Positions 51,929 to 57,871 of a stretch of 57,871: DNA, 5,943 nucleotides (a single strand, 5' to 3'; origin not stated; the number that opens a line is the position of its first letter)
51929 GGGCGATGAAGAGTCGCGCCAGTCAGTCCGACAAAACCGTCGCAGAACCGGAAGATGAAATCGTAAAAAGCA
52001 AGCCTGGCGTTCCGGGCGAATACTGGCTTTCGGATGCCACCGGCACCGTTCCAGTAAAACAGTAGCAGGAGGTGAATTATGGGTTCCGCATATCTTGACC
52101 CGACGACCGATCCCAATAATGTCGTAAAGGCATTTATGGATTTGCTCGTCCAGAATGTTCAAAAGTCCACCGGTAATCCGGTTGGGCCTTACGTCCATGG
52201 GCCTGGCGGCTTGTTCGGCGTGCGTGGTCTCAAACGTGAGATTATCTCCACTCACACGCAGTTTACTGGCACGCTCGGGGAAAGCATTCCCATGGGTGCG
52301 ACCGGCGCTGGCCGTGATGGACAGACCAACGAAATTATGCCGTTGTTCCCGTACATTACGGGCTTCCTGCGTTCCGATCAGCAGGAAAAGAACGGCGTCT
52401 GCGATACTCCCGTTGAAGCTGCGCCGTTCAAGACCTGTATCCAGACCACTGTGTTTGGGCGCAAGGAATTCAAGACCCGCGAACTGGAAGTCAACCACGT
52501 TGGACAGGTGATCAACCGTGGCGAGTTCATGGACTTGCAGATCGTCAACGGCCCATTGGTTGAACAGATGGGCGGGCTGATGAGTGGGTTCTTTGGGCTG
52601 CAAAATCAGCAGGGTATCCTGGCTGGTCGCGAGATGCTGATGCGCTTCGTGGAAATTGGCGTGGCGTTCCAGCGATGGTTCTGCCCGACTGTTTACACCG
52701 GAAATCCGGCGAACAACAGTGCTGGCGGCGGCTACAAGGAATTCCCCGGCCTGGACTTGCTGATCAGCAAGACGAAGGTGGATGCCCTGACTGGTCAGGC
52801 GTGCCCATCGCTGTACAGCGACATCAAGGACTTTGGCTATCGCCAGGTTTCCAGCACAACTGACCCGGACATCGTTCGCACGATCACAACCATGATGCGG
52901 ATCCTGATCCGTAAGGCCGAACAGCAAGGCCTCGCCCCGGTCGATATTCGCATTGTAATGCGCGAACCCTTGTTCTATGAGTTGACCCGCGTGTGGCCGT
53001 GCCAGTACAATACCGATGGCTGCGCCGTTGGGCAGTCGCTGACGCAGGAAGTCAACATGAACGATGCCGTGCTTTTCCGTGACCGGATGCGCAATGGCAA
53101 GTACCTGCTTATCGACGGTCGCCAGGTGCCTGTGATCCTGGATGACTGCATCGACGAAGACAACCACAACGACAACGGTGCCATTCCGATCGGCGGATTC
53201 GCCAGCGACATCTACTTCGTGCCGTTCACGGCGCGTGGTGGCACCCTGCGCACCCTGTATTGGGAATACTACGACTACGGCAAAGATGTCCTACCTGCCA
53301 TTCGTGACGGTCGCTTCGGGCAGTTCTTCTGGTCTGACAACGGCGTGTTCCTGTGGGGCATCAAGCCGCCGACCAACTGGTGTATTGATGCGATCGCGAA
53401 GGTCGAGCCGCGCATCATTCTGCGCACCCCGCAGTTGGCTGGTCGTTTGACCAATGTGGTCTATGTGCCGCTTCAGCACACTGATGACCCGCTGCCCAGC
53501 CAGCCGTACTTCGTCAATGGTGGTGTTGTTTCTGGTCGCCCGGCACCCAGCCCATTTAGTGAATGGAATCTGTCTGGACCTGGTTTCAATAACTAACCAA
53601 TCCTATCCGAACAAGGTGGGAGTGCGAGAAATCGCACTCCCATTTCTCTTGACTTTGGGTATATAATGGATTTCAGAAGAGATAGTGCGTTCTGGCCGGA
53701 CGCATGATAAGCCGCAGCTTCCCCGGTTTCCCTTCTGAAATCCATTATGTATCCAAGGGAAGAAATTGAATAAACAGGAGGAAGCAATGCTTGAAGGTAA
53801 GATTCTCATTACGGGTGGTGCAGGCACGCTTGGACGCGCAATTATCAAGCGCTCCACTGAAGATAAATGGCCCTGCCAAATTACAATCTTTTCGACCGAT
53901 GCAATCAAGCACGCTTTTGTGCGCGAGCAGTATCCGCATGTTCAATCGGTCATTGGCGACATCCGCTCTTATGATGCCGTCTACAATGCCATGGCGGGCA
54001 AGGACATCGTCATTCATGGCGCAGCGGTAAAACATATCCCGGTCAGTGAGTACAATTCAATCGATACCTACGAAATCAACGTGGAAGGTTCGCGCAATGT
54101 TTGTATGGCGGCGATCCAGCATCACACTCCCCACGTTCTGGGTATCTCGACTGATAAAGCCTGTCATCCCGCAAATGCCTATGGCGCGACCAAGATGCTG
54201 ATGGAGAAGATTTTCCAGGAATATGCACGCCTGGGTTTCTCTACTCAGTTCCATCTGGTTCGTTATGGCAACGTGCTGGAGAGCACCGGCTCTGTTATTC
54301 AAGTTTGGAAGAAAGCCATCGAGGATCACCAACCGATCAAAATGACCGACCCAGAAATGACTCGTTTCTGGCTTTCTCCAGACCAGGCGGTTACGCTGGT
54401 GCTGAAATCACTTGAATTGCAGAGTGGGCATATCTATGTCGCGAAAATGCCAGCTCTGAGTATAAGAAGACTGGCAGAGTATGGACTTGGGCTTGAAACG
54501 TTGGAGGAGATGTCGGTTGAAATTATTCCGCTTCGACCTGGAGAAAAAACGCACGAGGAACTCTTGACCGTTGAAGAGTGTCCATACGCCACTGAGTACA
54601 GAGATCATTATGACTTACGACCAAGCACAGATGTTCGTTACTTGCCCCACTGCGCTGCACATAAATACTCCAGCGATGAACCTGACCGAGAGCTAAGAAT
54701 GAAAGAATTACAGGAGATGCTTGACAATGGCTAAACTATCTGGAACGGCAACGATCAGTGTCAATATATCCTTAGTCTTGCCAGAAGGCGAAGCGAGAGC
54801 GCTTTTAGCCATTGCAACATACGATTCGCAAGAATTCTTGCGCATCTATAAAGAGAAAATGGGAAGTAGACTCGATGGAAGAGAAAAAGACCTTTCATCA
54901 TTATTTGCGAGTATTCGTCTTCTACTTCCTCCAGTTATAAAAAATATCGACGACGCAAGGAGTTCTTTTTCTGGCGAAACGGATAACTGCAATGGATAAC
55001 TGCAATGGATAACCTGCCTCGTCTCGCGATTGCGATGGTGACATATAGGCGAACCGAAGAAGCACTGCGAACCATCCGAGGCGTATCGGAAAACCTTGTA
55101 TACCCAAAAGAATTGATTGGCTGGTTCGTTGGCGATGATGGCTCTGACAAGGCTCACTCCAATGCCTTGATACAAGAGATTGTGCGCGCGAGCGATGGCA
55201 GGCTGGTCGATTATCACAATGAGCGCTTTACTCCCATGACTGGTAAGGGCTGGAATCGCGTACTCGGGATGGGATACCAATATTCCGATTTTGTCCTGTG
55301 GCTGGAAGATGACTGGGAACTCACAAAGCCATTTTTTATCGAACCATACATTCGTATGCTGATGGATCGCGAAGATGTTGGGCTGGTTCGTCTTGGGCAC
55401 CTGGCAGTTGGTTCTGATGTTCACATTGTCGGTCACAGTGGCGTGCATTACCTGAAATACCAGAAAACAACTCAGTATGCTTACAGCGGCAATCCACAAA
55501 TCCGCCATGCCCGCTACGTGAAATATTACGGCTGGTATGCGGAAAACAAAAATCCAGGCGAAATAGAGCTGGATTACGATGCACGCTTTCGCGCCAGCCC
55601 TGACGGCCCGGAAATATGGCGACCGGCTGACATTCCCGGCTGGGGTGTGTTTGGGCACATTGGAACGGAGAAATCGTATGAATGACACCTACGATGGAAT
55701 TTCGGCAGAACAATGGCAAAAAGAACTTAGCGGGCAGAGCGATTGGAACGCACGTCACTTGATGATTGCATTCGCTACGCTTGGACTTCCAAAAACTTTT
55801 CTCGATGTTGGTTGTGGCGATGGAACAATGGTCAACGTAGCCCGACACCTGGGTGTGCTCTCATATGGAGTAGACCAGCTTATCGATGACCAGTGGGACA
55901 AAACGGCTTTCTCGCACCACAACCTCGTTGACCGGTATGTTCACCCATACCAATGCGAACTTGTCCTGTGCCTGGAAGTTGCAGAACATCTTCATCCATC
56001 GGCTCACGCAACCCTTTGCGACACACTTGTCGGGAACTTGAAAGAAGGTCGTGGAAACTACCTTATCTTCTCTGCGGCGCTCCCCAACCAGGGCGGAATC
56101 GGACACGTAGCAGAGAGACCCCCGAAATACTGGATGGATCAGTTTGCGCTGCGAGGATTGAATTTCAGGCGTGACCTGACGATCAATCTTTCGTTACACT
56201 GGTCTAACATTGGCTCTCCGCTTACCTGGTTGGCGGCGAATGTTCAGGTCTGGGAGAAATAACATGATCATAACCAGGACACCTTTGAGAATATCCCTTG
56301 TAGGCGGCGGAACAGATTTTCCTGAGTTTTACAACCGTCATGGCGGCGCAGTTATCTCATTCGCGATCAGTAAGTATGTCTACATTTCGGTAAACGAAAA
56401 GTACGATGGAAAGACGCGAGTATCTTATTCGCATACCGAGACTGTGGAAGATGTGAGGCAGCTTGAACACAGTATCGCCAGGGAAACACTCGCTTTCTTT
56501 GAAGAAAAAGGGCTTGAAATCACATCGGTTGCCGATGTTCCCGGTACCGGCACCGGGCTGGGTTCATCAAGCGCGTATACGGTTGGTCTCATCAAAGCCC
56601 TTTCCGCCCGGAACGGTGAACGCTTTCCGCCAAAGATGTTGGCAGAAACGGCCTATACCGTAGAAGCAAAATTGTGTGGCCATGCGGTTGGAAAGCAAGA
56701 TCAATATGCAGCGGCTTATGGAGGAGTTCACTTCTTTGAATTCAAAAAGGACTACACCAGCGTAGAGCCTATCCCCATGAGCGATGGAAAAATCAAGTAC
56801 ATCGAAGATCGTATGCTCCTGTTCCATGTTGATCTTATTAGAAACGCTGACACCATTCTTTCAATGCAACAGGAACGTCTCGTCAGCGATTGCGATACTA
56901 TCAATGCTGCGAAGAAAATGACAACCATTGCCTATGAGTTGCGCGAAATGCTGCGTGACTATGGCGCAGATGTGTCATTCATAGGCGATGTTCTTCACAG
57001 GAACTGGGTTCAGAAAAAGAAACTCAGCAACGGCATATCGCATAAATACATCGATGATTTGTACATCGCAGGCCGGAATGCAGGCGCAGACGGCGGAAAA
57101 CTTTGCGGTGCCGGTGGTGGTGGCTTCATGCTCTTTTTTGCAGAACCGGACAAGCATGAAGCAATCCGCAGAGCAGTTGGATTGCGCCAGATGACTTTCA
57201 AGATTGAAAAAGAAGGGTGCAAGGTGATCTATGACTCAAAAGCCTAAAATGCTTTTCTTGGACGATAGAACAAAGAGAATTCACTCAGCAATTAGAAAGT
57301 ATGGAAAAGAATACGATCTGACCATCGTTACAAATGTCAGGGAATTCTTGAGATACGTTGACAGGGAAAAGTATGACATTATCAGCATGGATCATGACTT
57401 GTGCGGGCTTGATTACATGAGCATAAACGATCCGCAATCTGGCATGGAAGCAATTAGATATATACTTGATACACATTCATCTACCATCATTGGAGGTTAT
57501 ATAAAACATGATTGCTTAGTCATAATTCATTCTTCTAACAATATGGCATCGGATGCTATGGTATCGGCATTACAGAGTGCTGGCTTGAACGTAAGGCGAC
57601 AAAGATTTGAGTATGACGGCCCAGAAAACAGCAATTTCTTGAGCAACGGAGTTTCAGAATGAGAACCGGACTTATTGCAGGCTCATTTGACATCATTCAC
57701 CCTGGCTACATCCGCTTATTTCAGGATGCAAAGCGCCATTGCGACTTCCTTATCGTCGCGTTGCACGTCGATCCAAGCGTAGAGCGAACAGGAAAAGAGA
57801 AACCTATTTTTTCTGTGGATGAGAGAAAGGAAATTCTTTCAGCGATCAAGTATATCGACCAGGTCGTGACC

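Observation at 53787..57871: Phage-encoded heptose-type nucleotide-sugar pathway inside the virion late operon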

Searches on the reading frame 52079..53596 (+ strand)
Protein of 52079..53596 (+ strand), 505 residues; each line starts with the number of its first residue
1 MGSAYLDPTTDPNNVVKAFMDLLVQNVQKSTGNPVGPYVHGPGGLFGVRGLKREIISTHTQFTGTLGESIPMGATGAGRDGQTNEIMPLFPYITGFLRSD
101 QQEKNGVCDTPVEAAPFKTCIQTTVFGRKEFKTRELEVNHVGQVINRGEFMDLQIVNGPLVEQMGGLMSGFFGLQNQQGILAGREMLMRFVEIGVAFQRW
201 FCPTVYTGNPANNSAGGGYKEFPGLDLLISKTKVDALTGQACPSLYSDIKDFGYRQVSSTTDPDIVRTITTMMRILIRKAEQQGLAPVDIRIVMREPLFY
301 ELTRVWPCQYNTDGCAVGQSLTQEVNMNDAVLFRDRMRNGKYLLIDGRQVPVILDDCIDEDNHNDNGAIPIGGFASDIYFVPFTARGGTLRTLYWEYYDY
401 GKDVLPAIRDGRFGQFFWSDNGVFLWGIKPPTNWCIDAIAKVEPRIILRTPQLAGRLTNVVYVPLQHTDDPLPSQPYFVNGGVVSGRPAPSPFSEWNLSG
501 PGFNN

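Call 9: search_dna_similar(query=window:52079-53596:+, collection=phages, mode=protein, max_rows=20)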
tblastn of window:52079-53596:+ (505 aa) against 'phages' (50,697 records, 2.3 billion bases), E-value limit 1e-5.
No match.

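Call 10: search_protein_families(library=phrogs, max_evalue=0.001, proteins=[window:52079-53596:+])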
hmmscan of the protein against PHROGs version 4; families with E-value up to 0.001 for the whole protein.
window:52079-53596:+ (505 aa): 0 families

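Call 14: search_protein_families(library=pfam, max_evalue=0.01, proteins=[window:52079-53596:+])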
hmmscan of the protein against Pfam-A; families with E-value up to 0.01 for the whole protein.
window:52079-53596:+ (505 aa): 0 families

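Call 56: search_solved_structures(query=A2, max_evalue=10)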
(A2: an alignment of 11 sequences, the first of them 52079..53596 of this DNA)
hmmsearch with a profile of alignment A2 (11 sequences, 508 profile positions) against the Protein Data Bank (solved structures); distinct sequences matched with E-value up to 10: 0.

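Call 64: find_homologous_proteins(query=window:52079-53596:+, max_evalue=0.001)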
Query window:52079-53596:+ (505 aa): 1512 proteins with E <= 0.001 among 8000 candidates; the best 120 are listed.
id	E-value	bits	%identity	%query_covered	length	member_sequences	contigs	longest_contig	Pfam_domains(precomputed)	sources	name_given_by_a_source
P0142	0.0e+0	1159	97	100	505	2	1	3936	-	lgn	-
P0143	2.8e-295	998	82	100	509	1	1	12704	-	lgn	-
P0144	1.7e-266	903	76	99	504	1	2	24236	-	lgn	-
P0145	5.5e-265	898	76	99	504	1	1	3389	-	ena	-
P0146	1.4e-262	890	76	98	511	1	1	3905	-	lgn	-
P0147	9.3e-260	881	75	99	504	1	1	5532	-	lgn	-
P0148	2.4e-259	879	73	100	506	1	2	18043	-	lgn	-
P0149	2.4e-256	870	73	98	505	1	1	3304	-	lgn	-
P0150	3.6e-255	866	74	99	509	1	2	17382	-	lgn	-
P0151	7.9e-255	865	75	97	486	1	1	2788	-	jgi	jgi:hypothetical protein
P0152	8.5e-255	864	73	99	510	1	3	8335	-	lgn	-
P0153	3.0e-254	863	73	98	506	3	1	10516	-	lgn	-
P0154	3.3e-254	863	73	99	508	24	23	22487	-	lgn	-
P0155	5.6e-254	862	74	99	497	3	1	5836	-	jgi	jgi:hypothetical protein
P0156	4.2e-253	859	72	100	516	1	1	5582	-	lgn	-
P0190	1.5e-240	817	70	99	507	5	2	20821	-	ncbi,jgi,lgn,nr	ncbi:MAG: hypothetical protein EHM33_05915 [Chloroflexi bacterium]|nr:MAG: hypothetical protein EHM3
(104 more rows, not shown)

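Call 79: predict_structure(alignment_id=A3)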
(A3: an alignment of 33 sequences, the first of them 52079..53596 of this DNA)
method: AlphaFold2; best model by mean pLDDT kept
length: 505 residues; sequences in the alignment: 33
mean_pLDDT: 46.0   pTM: 0.43
mean pLDDT of the five models: 46.0, 41.6, 41.1, 41.1, 36.9
residues with pLDDT >= 90: 0; 70-90: 82; 50-70: 73; < 50: 350
segments of 3 or more residues with pLDDT < 50: 1-12, 17-175, 177-227, 229-249, 316-324, 392-415, 418-425, 429-451, 466-497, 499-505
pLDDT, mean of each block of 10 residues (from residue 1): 35 49 34 23 26 25 37 34 26 24 24 26 30 33 29 34 45 46 47 42 27 25 43 43 44 60 71 77 71 80 76 46 55 82 84 70 59 74 60 45 37 46 46 43 42 67 54 34 32 43 35
secondary structure, 60 per line:
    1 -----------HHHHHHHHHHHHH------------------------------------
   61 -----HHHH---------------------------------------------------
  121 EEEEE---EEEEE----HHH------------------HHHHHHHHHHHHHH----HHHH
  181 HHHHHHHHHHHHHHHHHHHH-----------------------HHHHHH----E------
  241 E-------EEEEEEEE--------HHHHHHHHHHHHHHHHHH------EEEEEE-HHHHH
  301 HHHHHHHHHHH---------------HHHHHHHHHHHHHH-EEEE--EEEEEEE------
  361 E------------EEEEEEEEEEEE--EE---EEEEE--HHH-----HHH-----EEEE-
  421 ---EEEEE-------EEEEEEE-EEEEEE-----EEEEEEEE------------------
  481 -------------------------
elements in order: H12-24 H66-69 E121-125 E129-133 H159-172 H177-200 H224-229 E249-256 H265-282 E289-294 H296-311 H327-340 E342-345 E348-354 E374-385 E393-397 E416-419 E424-428 E436-442 E444-449 E455-462

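Call 82: find_encoding_contigs(protein=P0190, flank=10000, max_places=3)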
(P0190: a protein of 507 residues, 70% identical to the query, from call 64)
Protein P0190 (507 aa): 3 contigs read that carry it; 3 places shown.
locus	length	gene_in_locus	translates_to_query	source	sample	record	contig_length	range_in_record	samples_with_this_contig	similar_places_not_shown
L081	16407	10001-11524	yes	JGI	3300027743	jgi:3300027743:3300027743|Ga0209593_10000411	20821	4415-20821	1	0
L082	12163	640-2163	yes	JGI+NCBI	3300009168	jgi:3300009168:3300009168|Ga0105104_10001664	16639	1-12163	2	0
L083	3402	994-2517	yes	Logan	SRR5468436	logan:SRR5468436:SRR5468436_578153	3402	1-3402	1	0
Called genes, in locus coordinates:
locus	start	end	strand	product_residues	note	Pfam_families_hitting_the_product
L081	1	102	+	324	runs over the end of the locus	PF00145:DNA_methylase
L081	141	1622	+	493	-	PF01555:N6_N4_Mtase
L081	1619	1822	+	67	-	-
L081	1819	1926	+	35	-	-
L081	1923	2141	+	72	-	-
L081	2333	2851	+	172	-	PF13580:SIS_2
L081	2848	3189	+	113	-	PF14359:DUF4406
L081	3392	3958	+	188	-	-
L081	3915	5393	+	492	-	PF20441:TerL_nuclease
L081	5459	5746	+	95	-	-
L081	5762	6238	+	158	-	-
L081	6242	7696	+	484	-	-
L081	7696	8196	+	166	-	-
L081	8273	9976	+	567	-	PF20223:DUF6582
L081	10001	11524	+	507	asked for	-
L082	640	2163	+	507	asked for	-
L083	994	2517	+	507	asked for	-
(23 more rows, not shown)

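Call 83: fold_search(model_id=the predicted structure, library=pdb)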
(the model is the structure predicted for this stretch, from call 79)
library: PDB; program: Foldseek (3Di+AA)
matches with E <= 10: 379; with E <= 0.001: 1
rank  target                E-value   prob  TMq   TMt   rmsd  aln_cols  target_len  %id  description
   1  9cul_A                6.6e-04  0.90  0.20  0.27  13.0       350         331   11  Bacteriophage PhiTE mature capsid (released 2025-04-16)
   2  8zdk_6                1.1e-03  0.95  0.15  0.20  10.5       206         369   13  Cryo-EM structure of Mycobacteriophage Douge genome-packed vertex (gp8 and gp113) (released 2025-07-16)
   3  9cul_M                1.1e-03  0.92  0.21  0.29  13.8       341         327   13  Bacteriophage PhiTE mature capsid (released 2025-04-16)
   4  8zdh_B                1.3e-03  0.96  0.16  0.20  10.8       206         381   14  Cryo-EM structure of Mycobacteriophage Douge genome-packed capsid (gp8 and gp113) (released 2025-06-25)
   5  9ncf_C                1.5e-03  0.80  0.21  0.26  12.6       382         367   11  Icosahedral capsid assembly of phage JohannRWettstein (Bas63) (released 2025-11-19)
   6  9cul_L                2.5e-03  0.72  0.19  0.25  13.7       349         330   11  Bacteriophage PhiTE mature capsid (released 2025-04-16)
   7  8zdm_2                2.6e-03  0.38  0.14  0.18  28.2       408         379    8  Cryo-EM structure of Mycobacteriophage Douge genome-free vertex (gp8) (released 2025-07-16)
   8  8zdm_1                3.1e-03  0.75  0.15  0.19  10.9       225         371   11  Cryo-EM structure of Mycobacteriophage Douge genome-free vertex (gp8) (released 2025-07-16)
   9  7z48_F                3.1e-03  0.60  0.19  0.26  21.7       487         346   12  Bottom part (C5) of bacteriophage SU10 capsid (released 2022-08-10)
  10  9c2d_I                3.3e-03  0.85  0.23  0.29  11.8       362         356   12  Bacteriophage Sf14 Capsid Icosahedral reconstruction (released 2025-02-05)
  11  6x8m                  5.1e-03  0.72  0.18  0.29  12.6       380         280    9  CryoEM structure of the holo-SrpI encapsulin complex from Synechococcus elongatus PCC 7942 (released 2020-06-10)
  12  8eld_A                7.7e-03  0.87  0.21  0.29  11.2       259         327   12  Bacteriophage HRP29 Icosohedral Reconstruction (released 2023-09-27)
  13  7x30_A                9.3e-03  0.82  0.18  0.21  12.8       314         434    9  Capsid structure of Staphylococcus jumbo bacteriophage S6 (released 2023-12-06)
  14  8won_A                9.8e-03  0.63  0.18  0.30  12.8       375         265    8  Cryo-EM structure of the 10-subunits Mmp1 complex from Mycobacterium smegmatis (released 2025-01-01)
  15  7y3t_G                1.1e-02  0.44  0.13  0.18  13.3       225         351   12  CryoEM structure of Klebsiella phage Kp7 icosahedral head (released 2023-06-14)
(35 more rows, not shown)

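Call 85: fold_search(model_id=the predicted structure, library=viral)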
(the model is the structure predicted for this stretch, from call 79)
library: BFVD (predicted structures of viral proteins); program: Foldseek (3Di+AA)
matches with E <= 10: 93; with E <= 0.001: 1
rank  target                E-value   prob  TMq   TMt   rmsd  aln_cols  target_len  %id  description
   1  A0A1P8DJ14            5.3e-13  1.00  0.34  0.35  20.7       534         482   17  (no name in the UniProt tables at hand)
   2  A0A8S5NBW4            2.3e-03  0.47  0.14  0.17  27.0       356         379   12  Major head protein [Siphoviridae sp. ctdLA8]
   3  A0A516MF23            4.7e-03  0.69  0.20  0.25  13.6       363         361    8  (no name in the UniProt tables at hand)
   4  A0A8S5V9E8            8.1e-03  0.82  0.15  0.24  12.5       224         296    8  Uncharacterized protein [Siphoviridae sp. ct6rT12]
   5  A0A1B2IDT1            1.6e-02  0.21  0.16  0.11  18.4       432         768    9  Putative major capsid protein [Erwinia phage vB_EamM_Kwan]
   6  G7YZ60                2.0e-02  0.13  0.14  0.18  20.7       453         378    9  (no name in the UniProt tables at hand)
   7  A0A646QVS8            3.2e-02  0.03  0.07  0.05  65.7       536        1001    9  (no name in the UniProt tables at hand)
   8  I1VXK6                4.4e-02  0.18  0.15  0.11  21.7       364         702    8  (no name in the UniProt tables at hand)
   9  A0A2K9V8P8            8.0e-02  0.08  0.09  0.06  29.7       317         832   10  E2 ubiquitin-conjugating enzyme (Fragment) [Bandra megavirus]
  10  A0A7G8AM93            9.0e-02  0.16  0.14  0.10  20.2       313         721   12  (no name in the UniProt tables at hand)
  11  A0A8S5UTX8            9.0e-02  0.12  0.14  0.16  25.8       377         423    8  Major capsid protein [Myoviridae sp. ctvxP16]
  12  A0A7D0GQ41            4.0e-01  0.08  0.16  0.20  28.7       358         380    9  (no name in the UniProt tables at hand)
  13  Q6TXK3                5.8e-01  0.01  0.05  0.04  36.1       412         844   13  Polyprotein (Fragment) [Porcine reproductive and respiratory syndrome virus]
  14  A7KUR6                6.9e-01  0.01  0.07  0.06  39.4       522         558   11  (no name in the UniProt tables at hand)
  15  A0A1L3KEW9            8.8e-01  0.02  0.06  0.05  29.4       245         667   13  (no name in the UniProt tables at hand)
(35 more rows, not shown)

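Call 90: find_related_loci(query=A3, collection=genome_contigs, flank=10000)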
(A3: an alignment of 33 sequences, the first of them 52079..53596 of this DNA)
Query A3 (505 aa) in genome_contigs; peptide patterns used: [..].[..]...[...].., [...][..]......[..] (x = any residue, [..] = any of these).
12 stretches matched a pattern; 1 encode a relative of the query (tblastn E <= 1e-3); 1 distinct loci.
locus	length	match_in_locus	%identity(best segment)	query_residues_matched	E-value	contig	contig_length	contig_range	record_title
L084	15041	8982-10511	64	6-503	0e+0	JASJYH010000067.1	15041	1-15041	MAG: Anaerolineae bacterium isolate MT_MAG13 NODE_67_length_15041_cov_3.162122, whole genome shotgun sequence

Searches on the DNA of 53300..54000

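Call 44: search_rna_families(source=window, start=53300, end=54000, threshold=evalue, max_evalue=1)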
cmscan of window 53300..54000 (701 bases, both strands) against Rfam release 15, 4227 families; matches with E-value up to 1: 2.
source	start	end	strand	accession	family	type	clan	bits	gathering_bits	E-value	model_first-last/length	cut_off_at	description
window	53647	53763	+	RF03757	mir-6536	Gene; miRNA;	-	25.2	100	0.014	1-81/81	no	mir-6536 microRNA precursor family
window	53642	53766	+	RF04112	MIR5512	Gene; miRNA;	-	24.3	139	0.045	1-132/132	no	MIR5512 microRNA precursor family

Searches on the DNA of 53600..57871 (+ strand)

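Call 8: search_dna_similar(query=window:53600-57871:+, collection=phages, mode=distant, max_rows=20)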
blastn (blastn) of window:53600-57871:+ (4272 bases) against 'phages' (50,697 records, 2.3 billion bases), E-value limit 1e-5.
No match.
